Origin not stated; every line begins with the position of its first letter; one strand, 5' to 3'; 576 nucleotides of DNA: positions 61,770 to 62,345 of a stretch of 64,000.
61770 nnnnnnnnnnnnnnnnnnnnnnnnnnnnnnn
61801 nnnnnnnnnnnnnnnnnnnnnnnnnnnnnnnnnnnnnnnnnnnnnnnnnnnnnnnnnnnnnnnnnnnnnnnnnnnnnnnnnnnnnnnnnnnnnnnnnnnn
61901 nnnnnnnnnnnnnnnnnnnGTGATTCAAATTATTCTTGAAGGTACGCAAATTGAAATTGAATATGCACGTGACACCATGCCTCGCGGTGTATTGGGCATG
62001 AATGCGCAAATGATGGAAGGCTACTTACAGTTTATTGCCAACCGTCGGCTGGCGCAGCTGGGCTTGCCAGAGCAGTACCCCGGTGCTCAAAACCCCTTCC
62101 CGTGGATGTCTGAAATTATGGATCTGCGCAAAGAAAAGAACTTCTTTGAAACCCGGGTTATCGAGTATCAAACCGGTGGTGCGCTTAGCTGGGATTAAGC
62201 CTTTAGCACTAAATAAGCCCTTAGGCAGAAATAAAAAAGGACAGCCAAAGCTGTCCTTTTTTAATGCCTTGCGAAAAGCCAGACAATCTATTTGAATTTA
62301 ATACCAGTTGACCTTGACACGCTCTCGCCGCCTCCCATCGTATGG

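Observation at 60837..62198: nrdB is split by a single in-frame TAA that is immediately followed by GTG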

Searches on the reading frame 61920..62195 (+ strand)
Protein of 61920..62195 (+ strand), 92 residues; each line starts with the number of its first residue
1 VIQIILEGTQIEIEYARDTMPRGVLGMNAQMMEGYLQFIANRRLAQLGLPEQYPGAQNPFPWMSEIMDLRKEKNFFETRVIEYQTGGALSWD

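Call 4: search_protein_families(library=pfam, proteins=[window:61920-62195:+])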
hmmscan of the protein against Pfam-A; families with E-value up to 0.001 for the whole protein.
window:61920-62195:+ (92 aa): 1 family
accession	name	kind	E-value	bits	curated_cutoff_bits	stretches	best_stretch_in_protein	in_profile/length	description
PF00268.27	Ribonuc_red_sm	-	1.2e-13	51.6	33.6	1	2-59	223-281/281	Ribonucleotide reductase, small chain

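Call 5: search_protein_families(library=ncbifam, proteins=[window:61920-62195:+])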
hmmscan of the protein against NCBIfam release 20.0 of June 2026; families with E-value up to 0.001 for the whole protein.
window:61920-62195:+ (92 aa): 5 families
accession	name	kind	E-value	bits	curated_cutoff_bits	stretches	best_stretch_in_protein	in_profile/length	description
NF005550.0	PRK07209.1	equivalog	4.5e-48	164.1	309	1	2-92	293-383/383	ribonucleotide-diphosphate reductase subunit beta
NF007186.0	PRK09614.1-5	equivalog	1.6e-20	73.5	237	1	2-86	227-312/328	ribonucleotide-diphosphate reductase subunit beta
NF007184.0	PRK09614.1-3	equivalog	1.8e-14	53.9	310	1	3-88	254-341/346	ribonucleotide-diphosphate reductase subunit beta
NF009398.0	PRK12759.1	equivalog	6.9e-12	45.1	649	1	6-92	322-405/410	bifunctional gluaredoxin/ribonucleoside-diphosphate reductase subunit beta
NF006576.0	PRK09101.1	equivalog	9.8e-08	31.2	346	1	2-67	274-340/376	class Ia ribonucleoside-diphosphate reductase subunit beta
